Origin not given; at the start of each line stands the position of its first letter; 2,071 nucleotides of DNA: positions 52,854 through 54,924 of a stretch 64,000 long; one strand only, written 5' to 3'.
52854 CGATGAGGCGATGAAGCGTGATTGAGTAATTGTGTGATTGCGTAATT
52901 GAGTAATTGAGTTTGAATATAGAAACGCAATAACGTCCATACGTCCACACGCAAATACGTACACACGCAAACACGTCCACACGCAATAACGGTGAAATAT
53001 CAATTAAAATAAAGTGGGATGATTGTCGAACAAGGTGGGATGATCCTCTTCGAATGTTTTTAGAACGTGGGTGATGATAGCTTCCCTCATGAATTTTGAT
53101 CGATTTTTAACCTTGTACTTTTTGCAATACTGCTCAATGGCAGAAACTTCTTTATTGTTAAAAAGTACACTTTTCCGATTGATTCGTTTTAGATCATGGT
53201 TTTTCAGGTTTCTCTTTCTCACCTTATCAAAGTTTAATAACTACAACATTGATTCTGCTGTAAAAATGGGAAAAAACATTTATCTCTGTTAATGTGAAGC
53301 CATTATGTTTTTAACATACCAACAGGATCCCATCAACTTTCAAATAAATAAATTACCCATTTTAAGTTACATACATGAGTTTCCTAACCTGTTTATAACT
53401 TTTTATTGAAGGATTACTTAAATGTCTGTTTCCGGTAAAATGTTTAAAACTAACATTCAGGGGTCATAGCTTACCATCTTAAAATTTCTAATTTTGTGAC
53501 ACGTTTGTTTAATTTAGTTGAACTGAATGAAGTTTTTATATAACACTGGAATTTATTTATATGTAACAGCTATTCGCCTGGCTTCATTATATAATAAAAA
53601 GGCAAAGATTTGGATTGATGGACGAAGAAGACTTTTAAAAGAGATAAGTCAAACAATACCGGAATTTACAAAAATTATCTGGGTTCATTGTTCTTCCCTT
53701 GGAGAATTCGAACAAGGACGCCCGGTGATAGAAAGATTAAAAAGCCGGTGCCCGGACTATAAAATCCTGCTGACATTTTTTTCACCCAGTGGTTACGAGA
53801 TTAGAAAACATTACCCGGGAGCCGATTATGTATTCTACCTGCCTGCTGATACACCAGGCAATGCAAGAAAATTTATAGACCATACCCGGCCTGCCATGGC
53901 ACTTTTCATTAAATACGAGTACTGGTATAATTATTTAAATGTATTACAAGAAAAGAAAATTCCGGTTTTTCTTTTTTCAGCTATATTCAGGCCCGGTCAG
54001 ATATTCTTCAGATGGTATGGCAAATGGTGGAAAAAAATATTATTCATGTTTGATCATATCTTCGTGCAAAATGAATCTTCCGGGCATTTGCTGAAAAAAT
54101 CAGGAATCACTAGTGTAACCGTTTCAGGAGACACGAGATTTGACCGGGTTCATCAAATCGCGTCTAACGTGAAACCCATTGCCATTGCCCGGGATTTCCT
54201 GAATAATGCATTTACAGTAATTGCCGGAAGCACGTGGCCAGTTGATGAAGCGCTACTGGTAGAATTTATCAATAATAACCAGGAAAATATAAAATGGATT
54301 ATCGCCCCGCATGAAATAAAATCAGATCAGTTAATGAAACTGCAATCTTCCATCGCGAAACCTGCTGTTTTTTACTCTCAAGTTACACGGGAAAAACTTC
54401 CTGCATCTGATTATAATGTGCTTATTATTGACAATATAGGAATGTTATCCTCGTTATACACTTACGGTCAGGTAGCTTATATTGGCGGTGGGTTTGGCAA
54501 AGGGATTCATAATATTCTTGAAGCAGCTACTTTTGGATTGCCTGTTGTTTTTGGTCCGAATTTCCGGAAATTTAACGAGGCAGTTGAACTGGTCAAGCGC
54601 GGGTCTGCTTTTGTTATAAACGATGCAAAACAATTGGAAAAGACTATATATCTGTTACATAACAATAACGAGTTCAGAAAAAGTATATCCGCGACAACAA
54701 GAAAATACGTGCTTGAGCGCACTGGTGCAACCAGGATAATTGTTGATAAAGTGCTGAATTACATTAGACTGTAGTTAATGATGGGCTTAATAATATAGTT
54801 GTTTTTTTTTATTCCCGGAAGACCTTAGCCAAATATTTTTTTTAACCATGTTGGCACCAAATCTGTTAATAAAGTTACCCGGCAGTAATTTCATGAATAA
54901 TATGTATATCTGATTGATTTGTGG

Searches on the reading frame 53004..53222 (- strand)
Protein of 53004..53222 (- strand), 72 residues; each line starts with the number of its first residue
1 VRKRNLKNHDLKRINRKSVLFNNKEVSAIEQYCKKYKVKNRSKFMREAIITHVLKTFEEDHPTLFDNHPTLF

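Call 14: search_protein_families(library=pfam, proteins=[window:53004-53222:-], max_evalue=0.01)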
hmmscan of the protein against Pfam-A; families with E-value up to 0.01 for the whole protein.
window:53004-53222:- (72 aa): 1 family
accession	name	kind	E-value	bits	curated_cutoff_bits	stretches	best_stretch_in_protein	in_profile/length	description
PF19514.5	MobC_2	-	0.0024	18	27.5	1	9-62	16-69/140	MobC-like protein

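Call 16: find_encoding_contigs(protein=window:53004-53222:-, flank=10000, max_places=10)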
Protein window:53004-53222:- (72 aa): 2 contigs read that carry it; 2 places shown.
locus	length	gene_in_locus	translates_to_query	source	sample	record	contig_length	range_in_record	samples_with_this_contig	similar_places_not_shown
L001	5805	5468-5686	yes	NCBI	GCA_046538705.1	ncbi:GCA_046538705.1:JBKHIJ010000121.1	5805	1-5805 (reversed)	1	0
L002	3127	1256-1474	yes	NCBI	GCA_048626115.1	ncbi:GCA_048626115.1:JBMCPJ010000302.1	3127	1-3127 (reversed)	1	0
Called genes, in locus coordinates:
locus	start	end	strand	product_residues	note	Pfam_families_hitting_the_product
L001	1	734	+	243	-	PF00884:Sulfatase, PF16347:SGSH_C, PF14707:Sulfatase_C (faint)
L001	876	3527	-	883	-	PF00317:Ribonuc_red_lgN (weak), PF02867:Ribonuc_red_lgC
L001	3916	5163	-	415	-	PF04413:Glycos_transf_N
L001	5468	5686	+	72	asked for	-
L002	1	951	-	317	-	PF04413:Glycos_transf_N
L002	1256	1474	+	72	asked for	-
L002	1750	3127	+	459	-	PF01139:RtcB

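Call 32: find_homologous_proteins(query=window:53004-53222:-, max_evalue=0.001)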
Query window:53004-53222:- (72 aa): 106 proteins with E <= 0.001 among 106 candidates.
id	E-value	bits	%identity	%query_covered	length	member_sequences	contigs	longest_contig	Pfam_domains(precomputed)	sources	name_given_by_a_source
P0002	1.8e-40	153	100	100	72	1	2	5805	-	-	-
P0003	3.9e-28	114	74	100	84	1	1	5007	-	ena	-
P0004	2.4e-22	96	63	100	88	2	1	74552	-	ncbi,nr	ncbi:MAG: hypothetical protein JXB49_28980 [Bacteroidales bacterium]|nr:hypothetical protein [Bacter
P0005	1.9e-21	93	60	100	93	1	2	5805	-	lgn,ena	-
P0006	2.0e-21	93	68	88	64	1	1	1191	-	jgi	-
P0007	2.6e-21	93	60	100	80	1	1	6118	-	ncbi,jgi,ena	jgi:hypothetical protein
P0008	2.7e-21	93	63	100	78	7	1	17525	-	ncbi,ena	-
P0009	4.1e-21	92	72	85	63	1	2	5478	-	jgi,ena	-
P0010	5.5e-21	92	61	93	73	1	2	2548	-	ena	-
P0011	5.5e-21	92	62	96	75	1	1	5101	-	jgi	-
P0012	5.7e-21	92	69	82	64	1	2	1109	-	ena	-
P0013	9.2e-21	91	69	82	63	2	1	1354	-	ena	-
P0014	9.4e-21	91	71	82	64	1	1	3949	-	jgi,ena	-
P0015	1.2e-20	91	71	82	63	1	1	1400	-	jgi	jgi:metal-responsive CopG/Arc/MetJ family transcriptional regulator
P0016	1.5e-20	90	68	82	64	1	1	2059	-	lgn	-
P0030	9.0e-20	88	59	100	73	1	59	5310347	-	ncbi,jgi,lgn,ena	jgi:ABC-type dipeptide/oligopeptide/nickel transport system ATPase subunit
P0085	5.7e-17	79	61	89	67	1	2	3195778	-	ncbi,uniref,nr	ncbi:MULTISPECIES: hypothetical protein [Tenuifilum]|uniref:Uncharacterized protein n=1 Tax=Tenuifil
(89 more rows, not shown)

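Call 33: find_encoding_contigs(protein=P0004, flank=10000, max_places=3)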
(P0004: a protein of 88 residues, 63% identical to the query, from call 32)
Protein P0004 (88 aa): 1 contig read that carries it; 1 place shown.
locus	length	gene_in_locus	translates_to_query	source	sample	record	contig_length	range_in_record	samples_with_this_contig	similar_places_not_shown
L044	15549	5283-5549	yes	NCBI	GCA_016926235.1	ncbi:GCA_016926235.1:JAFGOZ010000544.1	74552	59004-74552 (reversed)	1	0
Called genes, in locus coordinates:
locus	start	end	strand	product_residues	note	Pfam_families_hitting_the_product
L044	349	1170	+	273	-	PF10988:DUF2807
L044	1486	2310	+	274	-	PF10988:DUF2807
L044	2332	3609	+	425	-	PF13378:MR_MLE_C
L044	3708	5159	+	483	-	PF01943:Polysacc_synt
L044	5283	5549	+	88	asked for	-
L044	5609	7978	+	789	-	PF00092:VWA, PF13519:VWA_2, PF13768:VWA_3 (faint), PF00691:OmpA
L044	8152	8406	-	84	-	PF01541:GIY-YIG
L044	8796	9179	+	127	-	PF01880:Desulfoferrodox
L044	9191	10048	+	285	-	PF01551:Peptidase_M23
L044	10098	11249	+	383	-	PF02670:DXP_reductoisom, PF08436:DXP_redisom_C, PF13288:DXPR_C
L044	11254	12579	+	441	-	PF02163:Peptidase_M50, PF13180:PDZ_2 (faint), PF17820:PDZ_6 (faint)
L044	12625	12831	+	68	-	PF02416:TatA_B_E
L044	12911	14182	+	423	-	PF01464:SLT, PF01476:LysM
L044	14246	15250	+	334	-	PF16125:DUF4837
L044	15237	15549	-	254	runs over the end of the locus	-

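Call 34: find_encoding_contigs(protein=P0030, flank=10000, max_places=3)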
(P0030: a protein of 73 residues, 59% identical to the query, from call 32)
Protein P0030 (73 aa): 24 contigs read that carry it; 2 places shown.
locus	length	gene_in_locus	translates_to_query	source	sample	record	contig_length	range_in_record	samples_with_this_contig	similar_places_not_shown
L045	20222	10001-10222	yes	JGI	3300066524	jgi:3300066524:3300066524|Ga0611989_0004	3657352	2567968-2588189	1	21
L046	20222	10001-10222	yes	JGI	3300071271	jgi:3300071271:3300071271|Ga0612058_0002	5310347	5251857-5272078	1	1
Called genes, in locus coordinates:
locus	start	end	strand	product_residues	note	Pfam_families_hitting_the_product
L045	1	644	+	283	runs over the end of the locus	PF02749:QRPTase_N, PF01729:QRPTase_C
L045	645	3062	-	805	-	PF12704:MacB_PCD, PF02687:FtsX, PF12704:MacB_PCD, PF02687:FtsX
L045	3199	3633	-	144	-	PF09345:SiaC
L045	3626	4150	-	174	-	PF19788:DUF6272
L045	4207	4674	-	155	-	PF00075:RNase_H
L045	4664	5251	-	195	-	PF01914:MarC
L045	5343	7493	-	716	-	PF10459:Peptidase_S46, PF00089:Trypsin (faint), PF13365:Trypsin_2 (faint)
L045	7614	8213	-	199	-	PF01351:RNase_HII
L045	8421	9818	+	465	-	PF01943:Polysacc_synt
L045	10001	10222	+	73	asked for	-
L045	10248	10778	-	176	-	-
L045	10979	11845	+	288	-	PF01551:Peptidase_M23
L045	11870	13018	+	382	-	PF02670:DXP_reductoisom, PF08436:DXP_redisom_C, PF13288:DXPR_C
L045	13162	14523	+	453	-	PF02163:Peptidase_M50, PF13180:PDZ_2 (faint), PF00595:PDZ (faint)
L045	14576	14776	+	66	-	PF02416:TatA_B_E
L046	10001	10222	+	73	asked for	-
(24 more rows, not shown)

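Call 35: find_encoding_contigs(protein=P0085, flank=10000, max_places=3)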
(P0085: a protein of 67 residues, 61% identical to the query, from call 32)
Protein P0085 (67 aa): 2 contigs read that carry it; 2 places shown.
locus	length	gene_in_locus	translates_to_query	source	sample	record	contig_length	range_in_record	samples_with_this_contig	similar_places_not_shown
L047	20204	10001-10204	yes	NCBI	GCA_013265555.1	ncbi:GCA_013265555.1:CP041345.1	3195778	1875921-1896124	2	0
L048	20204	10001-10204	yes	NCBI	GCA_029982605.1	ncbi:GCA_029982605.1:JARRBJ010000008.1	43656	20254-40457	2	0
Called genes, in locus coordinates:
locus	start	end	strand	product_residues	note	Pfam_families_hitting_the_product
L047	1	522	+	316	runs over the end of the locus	PF01073:3Beta_HSD, PF01370:Epimerase, PF02719:Polysacc_synt_2 (faint), PF04321:RmlD_sub_bind (weak), PF07993:NAD_binding_4 (faint), PF16363:GDP_Man_Dehyd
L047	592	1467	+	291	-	PF00483:NTP_transferase, PF12804:NTP_transf_3 (weak)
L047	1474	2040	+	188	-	PF00908:dTDP_sugar_isom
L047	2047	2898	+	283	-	PF01370:Epimerase, PF04321:RmlD_sub_bind, PF16363:GDP_Man_Dehyd, PF02719:Polysacc_synt_2 (weak)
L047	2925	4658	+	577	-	PF02878:PGM_PMM_I, PF02879:PGM_PMM_II, PF02880:PGM_PMM_III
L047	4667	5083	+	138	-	PF01894:YjbQ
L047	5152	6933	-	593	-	PF01321:Creatinase_N, PF16189:Creatinase_N_2, PF00557:Peptidase_M24, PF16188:Peptidase_M24_C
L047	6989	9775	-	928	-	PF00512:HisKA, PF00072:Response_reg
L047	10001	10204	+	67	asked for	-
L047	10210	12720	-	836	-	PF13620:CarboxypepD_reg, PF13715:CarbopepD_reg_2, PF07715:Plug (weak)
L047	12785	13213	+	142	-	PF01451:LMWPc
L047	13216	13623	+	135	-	PF01894:YjbQ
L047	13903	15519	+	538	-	PF01855:POR_N, PF02776:TPP_enzyme_N (faint), PF02775:TPP_enzyme_C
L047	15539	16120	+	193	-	PF01558:POR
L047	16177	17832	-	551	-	PF03266:NTPase_1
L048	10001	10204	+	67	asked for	-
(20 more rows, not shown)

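Call 39: find_encoding_contigs(protein=P0003, flank=5000, max_places=3)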
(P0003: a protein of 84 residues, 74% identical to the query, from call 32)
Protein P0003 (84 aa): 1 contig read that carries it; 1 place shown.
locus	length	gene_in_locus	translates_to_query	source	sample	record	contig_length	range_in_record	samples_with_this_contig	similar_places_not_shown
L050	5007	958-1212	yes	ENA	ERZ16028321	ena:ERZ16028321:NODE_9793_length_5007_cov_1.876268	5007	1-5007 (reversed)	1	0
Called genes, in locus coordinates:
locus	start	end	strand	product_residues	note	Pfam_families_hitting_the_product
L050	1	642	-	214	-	?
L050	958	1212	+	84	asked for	-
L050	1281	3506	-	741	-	PF00933:Glyco_hydro_3, PF01915:Glyco_hydro_3_C, PF14310:Fn3-like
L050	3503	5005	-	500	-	?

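Call 40: find_encoding_contigs(protein=P0008, flank=10000, max_places=3)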
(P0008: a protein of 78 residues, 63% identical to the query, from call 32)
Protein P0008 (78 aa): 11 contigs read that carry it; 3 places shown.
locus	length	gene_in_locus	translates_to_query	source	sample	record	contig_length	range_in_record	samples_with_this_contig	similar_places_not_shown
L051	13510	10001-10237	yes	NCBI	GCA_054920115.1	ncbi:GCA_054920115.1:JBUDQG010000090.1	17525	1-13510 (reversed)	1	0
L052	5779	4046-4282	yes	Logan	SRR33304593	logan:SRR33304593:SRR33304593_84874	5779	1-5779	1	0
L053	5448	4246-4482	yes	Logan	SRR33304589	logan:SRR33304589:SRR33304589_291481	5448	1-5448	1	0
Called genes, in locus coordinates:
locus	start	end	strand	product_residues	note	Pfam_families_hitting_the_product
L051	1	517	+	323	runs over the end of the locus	PF01261:AP_endonuc_2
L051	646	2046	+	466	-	PF13378:MR_MLE_C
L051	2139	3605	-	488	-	-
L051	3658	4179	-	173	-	PF00903:Glyoxalase, PF13669:Glyoxalase_4 (weak)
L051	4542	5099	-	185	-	PF19788:DUF6272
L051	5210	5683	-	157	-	PF00075:RNase_H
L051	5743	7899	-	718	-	PF10459:Peptidase_S46, PF00089:Trypsin (faint), PF13365:Trypsin_2 (faint)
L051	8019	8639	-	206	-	PF01351:RNase_HII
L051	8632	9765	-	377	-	PF13439:Glyco_transf_4, PF00534:Glycos_transf_1, PF13692:Glyco_trans_1_4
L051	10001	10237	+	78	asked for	-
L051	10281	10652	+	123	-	PF09345:SiaC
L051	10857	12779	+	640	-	PF13727:CoA_binding_3 (weak), PF01073:3Beta_HSD, PF01370:Epimerase, PF02719:Polysacc_synt_2, PF04321:RmlD_sub_bind, PF08659:KR (weak), PF16363:GDP_Man_Dehyd, PF07993:NAD_binding_4 (weak)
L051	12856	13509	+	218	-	?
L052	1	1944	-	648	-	?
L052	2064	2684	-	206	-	PF01351:RNase_HII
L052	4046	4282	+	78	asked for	-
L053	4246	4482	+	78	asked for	-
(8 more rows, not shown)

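Call 94: search_solved_structures(query=A2, max_evalue=10, show_alignments=2)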
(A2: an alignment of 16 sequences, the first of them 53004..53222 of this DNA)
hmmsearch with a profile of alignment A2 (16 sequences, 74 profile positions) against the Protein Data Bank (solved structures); distinct sequences matched with E-value up to 10: 0.

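Call 100: predict_structure(alignment_id=A2)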
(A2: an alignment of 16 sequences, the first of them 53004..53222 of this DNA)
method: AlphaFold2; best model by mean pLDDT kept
length: 72 residues; sequences in the alignment: 16
mean_pLDDT: 74.1   pTM: 0.45
mean pLDDT of the five models: 74.1, 73.3, 72.1, 71.8, 70.3
residues with pLDDT >= 90: 7; 70-90: 39; 50-70: 20; < 50: 6
segments of 3 or more residues with pLDDT < 50: 70-72
pLDDT, mean of each block of 10 residues (from residue 1): 56 73 90 90 83 78 56 44
secondary structure, 60 per line:
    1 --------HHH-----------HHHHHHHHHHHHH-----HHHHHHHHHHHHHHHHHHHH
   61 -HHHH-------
elements in order: H23-35 H41-60 H62-65

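Call 103: fold_search(model_id=the predicted structure, library=pdb)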
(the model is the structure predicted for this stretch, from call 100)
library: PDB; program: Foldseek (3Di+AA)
matches with E <= 10: 55; with E <= 0.001: 0
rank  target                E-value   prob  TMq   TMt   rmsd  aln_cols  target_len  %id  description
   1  6kyt_Q                5.9e-01  0.47  0.43  0.43   5.0        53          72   23  The structure of the M. tb toxin MazEF-mt1 complex (released 2020-08-05)
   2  6kyt_P                7.4e-01  0.41  0.44  0.44   4.6        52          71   23  The structure of the M. tb toxin MazEF-mt1 complex (released 2020-08-05)
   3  2wvd_B                8.6e-01  0.63  0.53  0.31   2.7        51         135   24  Structural and mechanistic insights into Helicobacter pylori NikR function (released 2010-01-19)
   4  6kyt_C                9.3e-01  0.33  0.41  0.40   5.4        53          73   23  The structure of the M. tb toxin MazEF-mt1 complex (released 2020-08-05)
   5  1q5v_C                1.1e+00  0.57  0.45  0.30   2.5        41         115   12  Apo-NikR (released 2003-09-30)
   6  7ycv_B                1.6e+00  0.41  0.51  0.63   2.6        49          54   16  The Dimeric Format of Truncated PrpA (2-54)and RHH Domain of PrpA (released 2022-09-21)
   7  1q5v_A                1.7e+00  0.41  0.48  0.32   2.4        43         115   12  Apo-NikR (released 2003-09-30)
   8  8c24_E                1.7e+00  0.25  0.45  0.58   5.1        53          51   15  ParDE1 toxin-antitoxin complex from Mycobacterium tuberculosis (rv1960c-rv1959c) (released 2023-12-20)
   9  7r5a_D                1.7e+00  0.23  0.43  0.56   3.4        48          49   17  Vibrio cholera ParD2:ParE2 antitoxin:toxin complex (released 2022-04-27)
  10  2dmu_MODEL_1_A        1.7e+00  0.08  0.27  0.28  13.7        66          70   15  Solution structure of the homeobox domain of Homeobox protein goosecoid (released 2006-10-24)
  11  2wvd_D                2.0e+00  0.41  0.54  0.30   2.7        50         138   24  Structural and mechanistic insights into Helicobacter pylori NikR function (released 2010-01-19)
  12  3lgh_A                2.2e+00  0.44  0.49  0.29   2.5        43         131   21  Crystal structure of NikR from Helicobacter pylori with variable Ni site coordination (released 2010-09-15)
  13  7dv2_A                2.4e+00  0.08  0.32  0.31   6.8        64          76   28  Structure of Sulfolobus solfataricus SegB-DNA complex (released 2021-12-22)
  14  6gts_C                2.5e+00  0.30  0.51  0.45   2.2        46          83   17  Structure of the AtaT-AtaR complex bound DNA (released 2019-03-06)
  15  2wve_B                2.8e+00  0.33  0.49  0.29   2.5        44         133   20  Structural and mechanistic insights into Helicobacter pylori NikR function (released 2010-01-19)
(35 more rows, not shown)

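Call 120: search_protein_families(library=pfam, proteins=[window:53004-53222:-], max_evalue=0.1)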
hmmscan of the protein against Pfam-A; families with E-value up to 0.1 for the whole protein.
window:53004-53222:- (72 aa): 3 families
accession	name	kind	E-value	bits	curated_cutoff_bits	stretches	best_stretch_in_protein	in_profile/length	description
PF19514.5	MobC_2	-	0.0024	18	27.5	1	9-62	16-69/140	MobC-like protein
PF24643.1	DUF7637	-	0.03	14.9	27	1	18-58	71-111/112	Domain of unknown function (DUF7637)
PF01402.27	RHH_1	-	0.064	13.7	20.5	1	26-53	11-37/39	Ribbon-helix-helix protein, copG family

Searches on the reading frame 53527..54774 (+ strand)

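Call 14: search_protein_families(library=pfam, proteins=[window:53527-54774:+], max_evalue=0.01)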
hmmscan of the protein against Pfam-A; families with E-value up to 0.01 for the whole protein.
window:53527-54774:+ (415 aa): 2 families
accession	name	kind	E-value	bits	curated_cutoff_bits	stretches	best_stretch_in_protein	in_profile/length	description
PF04413.22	Glycos_transf_N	-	2.8e-45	154.5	23.9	1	48-207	16-179/179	3-Deoxy-D-manno-octulosonic-acid transferase (kdotransferase)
PF00534.26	Glycos_transf_1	-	0.00025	21.1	26.4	1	329-393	108-171/172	Glycosyl transferases group 1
